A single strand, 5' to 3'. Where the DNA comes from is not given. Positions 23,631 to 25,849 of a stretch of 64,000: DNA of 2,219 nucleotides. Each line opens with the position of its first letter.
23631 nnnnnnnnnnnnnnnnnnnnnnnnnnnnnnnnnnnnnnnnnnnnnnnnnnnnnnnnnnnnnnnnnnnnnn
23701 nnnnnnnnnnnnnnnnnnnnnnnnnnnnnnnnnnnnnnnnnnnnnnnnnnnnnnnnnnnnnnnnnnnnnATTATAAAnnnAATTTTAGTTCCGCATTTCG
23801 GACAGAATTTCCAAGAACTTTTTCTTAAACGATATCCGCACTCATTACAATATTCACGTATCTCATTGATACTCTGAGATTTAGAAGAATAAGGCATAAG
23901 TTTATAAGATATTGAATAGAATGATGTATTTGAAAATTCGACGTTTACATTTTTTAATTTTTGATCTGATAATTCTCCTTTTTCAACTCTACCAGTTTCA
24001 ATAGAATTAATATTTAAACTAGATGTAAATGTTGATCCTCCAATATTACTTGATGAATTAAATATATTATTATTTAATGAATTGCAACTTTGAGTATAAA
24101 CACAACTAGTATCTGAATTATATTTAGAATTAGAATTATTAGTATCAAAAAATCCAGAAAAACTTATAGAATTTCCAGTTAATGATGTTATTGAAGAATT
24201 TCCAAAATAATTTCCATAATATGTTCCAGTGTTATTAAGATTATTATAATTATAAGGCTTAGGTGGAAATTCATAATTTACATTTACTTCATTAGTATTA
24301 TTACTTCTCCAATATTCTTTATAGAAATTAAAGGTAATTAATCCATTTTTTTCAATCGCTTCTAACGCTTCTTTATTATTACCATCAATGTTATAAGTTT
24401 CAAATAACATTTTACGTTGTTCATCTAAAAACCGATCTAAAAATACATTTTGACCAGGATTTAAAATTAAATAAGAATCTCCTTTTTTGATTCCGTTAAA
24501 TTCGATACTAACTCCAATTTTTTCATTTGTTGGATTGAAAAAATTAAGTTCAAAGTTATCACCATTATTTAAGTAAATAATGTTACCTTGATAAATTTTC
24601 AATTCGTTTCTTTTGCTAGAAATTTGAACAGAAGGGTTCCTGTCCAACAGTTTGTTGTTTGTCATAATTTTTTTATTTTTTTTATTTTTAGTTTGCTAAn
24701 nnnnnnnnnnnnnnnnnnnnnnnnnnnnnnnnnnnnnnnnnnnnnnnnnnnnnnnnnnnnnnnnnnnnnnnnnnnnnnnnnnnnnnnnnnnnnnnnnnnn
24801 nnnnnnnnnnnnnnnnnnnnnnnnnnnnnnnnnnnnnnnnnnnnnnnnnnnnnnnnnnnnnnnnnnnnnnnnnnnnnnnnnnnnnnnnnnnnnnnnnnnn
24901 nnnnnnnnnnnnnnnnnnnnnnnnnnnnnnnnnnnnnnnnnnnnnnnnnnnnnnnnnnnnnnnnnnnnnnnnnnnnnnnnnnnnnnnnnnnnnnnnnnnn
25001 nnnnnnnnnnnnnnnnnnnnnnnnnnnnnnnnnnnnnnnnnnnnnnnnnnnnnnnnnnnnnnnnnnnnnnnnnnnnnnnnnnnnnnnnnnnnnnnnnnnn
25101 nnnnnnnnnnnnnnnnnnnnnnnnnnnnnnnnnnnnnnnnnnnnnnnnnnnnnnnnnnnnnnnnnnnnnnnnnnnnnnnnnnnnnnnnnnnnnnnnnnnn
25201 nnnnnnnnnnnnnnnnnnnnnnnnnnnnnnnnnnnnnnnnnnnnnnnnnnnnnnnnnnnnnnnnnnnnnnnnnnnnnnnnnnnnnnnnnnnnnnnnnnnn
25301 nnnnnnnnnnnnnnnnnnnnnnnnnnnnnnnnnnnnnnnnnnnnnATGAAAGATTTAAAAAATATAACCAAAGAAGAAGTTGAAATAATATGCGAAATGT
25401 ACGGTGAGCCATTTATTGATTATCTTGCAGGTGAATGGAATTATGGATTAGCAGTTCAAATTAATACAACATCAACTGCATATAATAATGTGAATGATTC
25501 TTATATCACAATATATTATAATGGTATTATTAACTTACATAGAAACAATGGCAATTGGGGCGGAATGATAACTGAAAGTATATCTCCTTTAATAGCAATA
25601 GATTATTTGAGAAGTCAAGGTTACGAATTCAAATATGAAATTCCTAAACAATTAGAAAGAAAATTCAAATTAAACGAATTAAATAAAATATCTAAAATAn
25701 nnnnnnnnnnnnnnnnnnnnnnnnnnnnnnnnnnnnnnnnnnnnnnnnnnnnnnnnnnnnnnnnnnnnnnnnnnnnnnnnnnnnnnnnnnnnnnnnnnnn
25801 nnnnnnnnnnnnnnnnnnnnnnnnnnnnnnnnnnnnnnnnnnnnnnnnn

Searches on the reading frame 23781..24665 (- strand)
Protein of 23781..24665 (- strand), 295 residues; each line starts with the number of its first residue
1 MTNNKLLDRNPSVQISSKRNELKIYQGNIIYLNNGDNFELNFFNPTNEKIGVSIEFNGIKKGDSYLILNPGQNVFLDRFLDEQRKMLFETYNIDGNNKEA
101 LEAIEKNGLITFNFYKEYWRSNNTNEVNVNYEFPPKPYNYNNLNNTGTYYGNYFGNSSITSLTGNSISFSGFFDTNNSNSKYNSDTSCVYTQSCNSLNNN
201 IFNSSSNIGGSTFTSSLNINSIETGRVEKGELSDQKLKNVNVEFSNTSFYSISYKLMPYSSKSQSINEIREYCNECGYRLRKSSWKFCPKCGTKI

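Call 8: search_protein_families(library=pfam, proteins=[window:23781-24665:-], max_evalue=0.1)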
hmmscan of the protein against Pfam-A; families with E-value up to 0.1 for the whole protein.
window:23781-24665:- (295 aa): 6 families
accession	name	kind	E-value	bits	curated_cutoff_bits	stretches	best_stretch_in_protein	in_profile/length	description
PF13240.11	Zn_Ribbon_1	-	5.8e-06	26.4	25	1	272-294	1-22/23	zinc-ribbon domain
PF13248.11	Zn_ribbon_3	-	4.3e-05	23.3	27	1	272-295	4-26/26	zinc-ribbon domain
PF12773.13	DZR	-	0.0012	19.4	27.3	1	271-292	25-45/45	Double zinc ribbon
PF23455.1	DUF7129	-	0.0039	17.3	30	1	273-294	14-36/45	Domain of unknown function (DUF7129)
PF08772.16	Zn_ribbon_NOB1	-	0.035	14.7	24.9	0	271-294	9-32/72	Nin one binding (NOB1) Zn-ribbon like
PF14803.11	Zn_ribbon_Nudix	-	0.09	13.2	25.6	0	286-294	1-9/34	Nudix N-terminal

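Call 9: search_protein_families(library=phrogs, proteins=[window:23781-24665:-], max_evalue=0.01)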
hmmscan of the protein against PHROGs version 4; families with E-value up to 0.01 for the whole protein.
window:23781-24665:- (295 aa): 0 families

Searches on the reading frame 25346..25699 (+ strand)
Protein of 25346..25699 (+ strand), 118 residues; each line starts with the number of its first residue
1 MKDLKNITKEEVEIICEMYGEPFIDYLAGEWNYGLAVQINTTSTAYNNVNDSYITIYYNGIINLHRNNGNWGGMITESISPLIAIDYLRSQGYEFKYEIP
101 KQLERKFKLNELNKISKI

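Call 8: search_protein_families(library=pfam, proteins=[window:25346-25699:+], max_evalue=0.1)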
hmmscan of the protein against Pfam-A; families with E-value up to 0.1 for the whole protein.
window:25346-25699:+ (118 aa): 0 families

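Call 9: search_protein_families(library=phrogs, proteins=[window:25346-25699:+], max_evalue=0.01)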
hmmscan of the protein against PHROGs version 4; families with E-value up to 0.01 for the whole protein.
window:25346-25699:+ (118 aa): 0 families

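Call 14: find_related_loci(query=window:25346-25699:+, collection=viral_contigs, flank=6000)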
Query window:25346-25699:+ (118 aa) in viral_contigs; peptide patterns used: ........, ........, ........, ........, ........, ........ (x = any residue, [..] = any of these).
22 stretches matched a pattern; 4 encode a relative of the query (tblastn E <= 1e-3); 4 distinct loci.
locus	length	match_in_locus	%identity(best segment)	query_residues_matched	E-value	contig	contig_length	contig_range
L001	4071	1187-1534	77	3-118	4e-58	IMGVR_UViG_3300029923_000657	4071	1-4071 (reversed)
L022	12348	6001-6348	77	3-118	4e-58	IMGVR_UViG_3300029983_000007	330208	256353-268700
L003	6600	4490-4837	77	3-118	4e-58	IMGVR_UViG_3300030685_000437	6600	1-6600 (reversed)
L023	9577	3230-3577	77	3-118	4e-58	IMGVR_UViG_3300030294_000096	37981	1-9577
